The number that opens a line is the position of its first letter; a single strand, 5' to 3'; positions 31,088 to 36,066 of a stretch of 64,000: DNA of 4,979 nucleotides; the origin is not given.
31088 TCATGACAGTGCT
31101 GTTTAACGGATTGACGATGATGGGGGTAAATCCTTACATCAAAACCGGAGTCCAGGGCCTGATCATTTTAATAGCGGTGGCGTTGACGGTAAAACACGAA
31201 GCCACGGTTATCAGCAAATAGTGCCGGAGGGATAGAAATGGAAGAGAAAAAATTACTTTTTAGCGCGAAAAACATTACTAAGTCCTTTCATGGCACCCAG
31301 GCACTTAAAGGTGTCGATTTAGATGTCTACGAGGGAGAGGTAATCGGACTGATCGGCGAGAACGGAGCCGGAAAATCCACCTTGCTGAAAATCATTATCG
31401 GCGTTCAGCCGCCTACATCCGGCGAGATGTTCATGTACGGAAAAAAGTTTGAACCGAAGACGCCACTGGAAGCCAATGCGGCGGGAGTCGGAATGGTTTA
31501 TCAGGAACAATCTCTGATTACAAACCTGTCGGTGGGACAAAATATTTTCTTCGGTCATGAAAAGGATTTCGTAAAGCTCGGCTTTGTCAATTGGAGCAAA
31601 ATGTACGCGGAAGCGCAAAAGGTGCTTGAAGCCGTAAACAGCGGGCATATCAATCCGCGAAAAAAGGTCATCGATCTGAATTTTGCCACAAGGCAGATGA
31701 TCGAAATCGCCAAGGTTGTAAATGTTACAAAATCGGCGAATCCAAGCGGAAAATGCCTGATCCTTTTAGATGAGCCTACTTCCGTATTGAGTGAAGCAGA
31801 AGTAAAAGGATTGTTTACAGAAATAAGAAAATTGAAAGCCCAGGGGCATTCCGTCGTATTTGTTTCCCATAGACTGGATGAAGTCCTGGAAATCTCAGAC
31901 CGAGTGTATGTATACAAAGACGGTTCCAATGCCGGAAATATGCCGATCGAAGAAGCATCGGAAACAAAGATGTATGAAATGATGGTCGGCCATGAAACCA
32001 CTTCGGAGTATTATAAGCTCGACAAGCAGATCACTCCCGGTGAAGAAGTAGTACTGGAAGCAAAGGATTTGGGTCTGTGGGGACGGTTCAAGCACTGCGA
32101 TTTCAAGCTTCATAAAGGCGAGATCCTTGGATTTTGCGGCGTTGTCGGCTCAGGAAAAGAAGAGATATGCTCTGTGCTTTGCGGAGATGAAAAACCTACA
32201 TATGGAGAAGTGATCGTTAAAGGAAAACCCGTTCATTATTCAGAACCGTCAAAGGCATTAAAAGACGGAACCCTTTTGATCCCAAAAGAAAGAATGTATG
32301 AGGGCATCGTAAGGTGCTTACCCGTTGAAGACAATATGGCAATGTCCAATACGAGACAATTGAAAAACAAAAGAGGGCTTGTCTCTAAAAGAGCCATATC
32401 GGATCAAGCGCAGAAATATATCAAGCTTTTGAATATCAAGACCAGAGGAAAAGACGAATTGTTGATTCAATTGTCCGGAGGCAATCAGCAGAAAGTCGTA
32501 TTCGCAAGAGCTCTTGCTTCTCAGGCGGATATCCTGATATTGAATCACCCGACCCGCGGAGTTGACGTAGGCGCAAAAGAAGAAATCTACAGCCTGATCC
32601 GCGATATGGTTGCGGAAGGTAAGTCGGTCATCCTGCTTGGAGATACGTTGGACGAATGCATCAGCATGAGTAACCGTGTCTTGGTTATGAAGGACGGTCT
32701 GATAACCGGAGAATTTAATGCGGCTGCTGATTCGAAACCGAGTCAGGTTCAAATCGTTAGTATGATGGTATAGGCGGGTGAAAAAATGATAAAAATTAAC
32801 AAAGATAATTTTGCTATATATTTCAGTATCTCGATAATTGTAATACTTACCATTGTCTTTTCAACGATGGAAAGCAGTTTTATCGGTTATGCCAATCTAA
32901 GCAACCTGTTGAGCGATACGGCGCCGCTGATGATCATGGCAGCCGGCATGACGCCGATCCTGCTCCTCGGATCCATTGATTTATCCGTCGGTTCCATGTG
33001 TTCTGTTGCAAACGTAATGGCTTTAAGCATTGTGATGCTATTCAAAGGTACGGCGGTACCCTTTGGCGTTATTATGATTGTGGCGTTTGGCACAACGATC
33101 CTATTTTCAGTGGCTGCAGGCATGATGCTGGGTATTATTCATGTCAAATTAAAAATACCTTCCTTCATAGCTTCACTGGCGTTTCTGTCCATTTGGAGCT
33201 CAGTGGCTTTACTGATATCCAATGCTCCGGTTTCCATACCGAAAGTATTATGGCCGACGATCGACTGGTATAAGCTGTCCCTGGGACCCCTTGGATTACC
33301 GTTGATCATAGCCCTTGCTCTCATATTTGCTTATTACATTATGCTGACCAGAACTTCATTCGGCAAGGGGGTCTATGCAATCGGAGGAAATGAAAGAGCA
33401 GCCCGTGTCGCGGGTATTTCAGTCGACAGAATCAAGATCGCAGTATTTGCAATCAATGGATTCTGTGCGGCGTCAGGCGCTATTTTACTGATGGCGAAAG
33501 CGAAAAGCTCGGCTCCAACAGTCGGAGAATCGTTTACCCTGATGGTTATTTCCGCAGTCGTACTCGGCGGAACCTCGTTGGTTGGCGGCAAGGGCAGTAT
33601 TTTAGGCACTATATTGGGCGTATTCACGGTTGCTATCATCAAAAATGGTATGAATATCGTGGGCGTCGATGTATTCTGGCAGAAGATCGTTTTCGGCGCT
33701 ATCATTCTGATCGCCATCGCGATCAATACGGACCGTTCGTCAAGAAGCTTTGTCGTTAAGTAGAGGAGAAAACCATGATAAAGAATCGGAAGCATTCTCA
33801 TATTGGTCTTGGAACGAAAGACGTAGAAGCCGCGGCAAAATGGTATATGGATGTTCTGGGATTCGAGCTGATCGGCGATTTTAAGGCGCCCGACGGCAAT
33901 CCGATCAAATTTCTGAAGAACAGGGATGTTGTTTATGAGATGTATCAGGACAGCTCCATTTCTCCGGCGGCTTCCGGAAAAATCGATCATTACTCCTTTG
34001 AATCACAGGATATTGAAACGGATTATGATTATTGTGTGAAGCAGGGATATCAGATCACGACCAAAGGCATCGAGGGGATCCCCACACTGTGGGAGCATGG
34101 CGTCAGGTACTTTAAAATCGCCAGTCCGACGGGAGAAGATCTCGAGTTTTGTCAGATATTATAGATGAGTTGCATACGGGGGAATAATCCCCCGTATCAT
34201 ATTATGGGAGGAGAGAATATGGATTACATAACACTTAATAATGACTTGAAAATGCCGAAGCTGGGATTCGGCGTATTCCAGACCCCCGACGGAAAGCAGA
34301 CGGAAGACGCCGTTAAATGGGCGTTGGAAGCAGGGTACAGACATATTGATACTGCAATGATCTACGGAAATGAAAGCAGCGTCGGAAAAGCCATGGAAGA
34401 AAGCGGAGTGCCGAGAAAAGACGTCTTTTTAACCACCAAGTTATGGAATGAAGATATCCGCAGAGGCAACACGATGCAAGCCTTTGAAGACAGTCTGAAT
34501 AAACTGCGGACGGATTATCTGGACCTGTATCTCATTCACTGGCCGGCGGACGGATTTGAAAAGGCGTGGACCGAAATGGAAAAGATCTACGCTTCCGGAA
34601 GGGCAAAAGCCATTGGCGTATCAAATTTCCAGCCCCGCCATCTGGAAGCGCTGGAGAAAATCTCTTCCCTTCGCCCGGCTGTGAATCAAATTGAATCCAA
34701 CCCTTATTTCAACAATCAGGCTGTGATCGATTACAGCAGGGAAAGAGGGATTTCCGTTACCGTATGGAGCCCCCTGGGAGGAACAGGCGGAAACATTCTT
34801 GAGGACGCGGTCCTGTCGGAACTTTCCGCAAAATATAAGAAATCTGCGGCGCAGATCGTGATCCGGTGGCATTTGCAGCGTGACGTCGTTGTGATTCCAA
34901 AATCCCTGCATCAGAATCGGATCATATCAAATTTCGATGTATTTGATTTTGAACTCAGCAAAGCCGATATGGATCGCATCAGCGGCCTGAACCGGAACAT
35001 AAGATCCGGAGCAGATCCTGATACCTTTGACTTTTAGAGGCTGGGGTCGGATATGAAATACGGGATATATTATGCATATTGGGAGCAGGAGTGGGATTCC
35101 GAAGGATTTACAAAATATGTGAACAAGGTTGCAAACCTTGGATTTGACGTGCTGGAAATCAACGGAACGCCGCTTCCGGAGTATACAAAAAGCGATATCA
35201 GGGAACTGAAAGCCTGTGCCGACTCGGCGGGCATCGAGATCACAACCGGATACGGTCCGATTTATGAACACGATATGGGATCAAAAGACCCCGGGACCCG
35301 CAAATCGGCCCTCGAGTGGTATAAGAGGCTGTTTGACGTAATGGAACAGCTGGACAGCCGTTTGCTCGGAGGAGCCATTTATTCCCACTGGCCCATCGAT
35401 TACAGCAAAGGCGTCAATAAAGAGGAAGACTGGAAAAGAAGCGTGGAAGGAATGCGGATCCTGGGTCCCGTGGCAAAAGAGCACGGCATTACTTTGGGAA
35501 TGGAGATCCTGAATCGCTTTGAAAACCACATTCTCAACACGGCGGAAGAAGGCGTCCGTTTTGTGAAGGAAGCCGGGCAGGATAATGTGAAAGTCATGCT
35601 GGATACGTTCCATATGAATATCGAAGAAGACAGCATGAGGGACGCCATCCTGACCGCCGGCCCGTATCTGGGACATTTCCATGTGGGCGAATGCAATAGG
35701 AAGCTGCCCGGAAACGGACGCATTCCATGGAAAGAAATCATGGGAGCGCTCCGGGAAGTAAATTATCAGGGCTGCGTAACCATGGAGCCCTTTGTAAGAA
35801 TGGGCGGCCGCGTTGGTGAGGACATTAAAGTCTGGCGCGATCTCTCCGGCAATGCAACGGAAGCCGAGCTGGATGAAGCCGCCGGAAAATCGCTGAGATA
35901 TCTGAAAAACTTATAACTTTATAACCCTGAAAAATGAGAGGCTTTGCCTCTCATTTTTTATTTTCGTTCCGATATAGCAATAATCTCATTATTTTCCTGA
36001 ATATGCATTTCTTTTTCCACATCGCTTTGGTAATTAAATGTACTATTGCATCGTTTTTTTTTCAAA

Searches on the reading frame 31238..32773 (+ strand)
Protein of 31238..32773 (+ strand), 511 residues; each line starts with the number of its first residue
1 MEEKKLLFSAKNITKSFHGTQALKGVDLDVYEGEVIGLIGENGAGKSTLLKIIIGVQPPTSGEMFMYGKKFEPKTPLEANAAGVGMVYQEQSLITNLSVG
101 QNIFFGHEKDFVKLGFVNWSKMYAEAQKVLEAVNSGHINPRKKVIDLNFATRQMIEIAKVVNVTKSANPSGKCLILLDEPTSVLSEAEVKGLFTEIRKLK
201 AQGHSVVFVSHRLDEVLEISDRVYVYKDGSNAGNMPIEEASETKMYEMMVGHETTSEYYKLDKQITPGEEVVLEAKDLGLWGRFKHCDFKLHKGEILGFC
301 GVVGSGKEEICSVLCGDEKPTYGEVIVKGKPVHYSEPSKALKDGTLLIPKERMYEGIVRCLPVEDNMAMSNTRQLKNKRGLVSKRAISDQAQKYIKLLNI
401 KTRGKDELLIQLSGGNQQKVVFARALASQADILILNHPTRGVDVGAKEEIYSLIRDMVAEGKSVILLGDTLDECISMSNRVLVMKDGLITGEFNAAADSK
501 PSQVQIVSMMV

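Call 6: search_protein_families(library=pfam, proteins=[window:31238-32773:+])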
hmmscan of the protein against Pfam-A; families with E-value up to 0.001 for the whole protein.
window:31238-32773:+ (511 aa): 3 families
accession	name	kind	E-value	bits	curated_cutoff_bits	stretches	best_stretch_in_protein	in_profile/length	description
PF00005.33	ABC_tran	-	6.2e-45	153.6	25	2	23-182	1-137/137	ABC transporter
PF13555.12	AAA_29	-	3e-05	24.1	27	0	28-50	17-39/61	P-loop containing region of AAA domain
PF13304.12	AAA_21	-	5.4e-05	23.8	27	0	36-53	2-19/304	AAA domain, putative AbiEii toxin, Type IV TA system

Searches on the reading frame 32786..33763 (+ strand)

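Call 6: search_protein_families(library=pfam, proteins=[window:32786-33763:+])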
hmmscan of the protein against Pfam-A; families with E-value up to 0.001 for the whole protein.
window:32786-33763:+ (325 aa): 1 family
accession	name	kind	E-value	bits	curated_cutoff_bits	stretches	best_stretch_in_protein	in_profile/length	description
PF02653.21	BPD_transp_2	-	1.8e-32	113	26.8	1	38-310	2-268/269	Branched-chain amino acid transport system / permease component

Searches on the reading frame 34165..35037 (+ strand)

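Call 6: search_protein_families(library=pfam, proteins=[window:34165-35037:+])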
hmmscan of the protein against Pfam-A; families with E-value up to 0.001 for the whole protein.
window:34165-35037:+ (290 aa): 1 family
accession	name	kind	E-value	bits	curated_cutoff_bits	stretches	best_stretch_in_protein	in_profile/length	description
PF00248.27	Aldo_ket_red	-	3.1e-53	181.2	24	1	33-276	2-290/291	Aldo/keto reductase family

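Call 56: search_protein_families(library=ncbifam, proteins=[window:34165-35037:+], max_evalue=1e-15)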
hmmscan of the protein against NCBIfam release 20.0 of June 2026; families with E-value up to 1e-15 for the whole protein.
window:34165-35037:+ (290 aa): 2 families
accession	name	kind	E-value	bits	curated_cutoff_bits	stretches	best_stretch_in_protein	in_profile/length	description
NF008598.0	PRK11565.1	equivalog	2.6e-84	282.5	425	1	20-288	5-273/275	2,5-didehydrogluconate reductase DkgA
NF008377.0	PRK11172.1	equivalog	8.5e-67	225.2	327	1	29-286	2-260/267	2,5-didehydrogluconate reductase DkgB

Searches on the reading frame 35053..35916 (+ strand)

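Call 6: search_protein_families(library=pfam, proteins=[window:35053-35916:+])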
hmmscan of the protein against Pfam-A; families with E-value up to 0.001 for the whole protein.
window:35053-35916:+ (287 aa): 1 family
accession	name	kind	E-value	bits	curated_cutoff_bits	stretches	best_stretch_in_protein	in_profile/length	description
PF01261.30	AP_endonuc_2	-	1.8e-45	156.1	31.1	1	24-262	2-247/249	Xylose isomerase-like TIM barrel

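Call 56: search_protein_families(library=ncbifam, proteins=[window:35053-35916:+], max_evalue=1e-15)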
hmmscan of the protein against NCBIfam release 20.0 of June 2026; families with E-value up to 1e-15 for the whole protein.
window:35053-35916:+ (287 aa): 3 families
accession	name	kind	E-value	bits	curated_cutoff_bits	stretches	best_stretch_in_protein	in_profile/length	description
NF051856.1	PsicseEpim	equivalog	3.1e-130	434.1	300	1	1-286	1-285/287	D-psicose 3-epimerase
NF041099.2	keto_glucon_epim_IolO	equivalog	1e-36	126.7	300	1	18-246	22-246/269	5-keto-L-gluconate epimerase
TIGR03234.1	OH-pyruv-isom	equivalog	4.6e-18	65.5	353.45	1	119-245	110-239/254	hydroxypyruvate isomerase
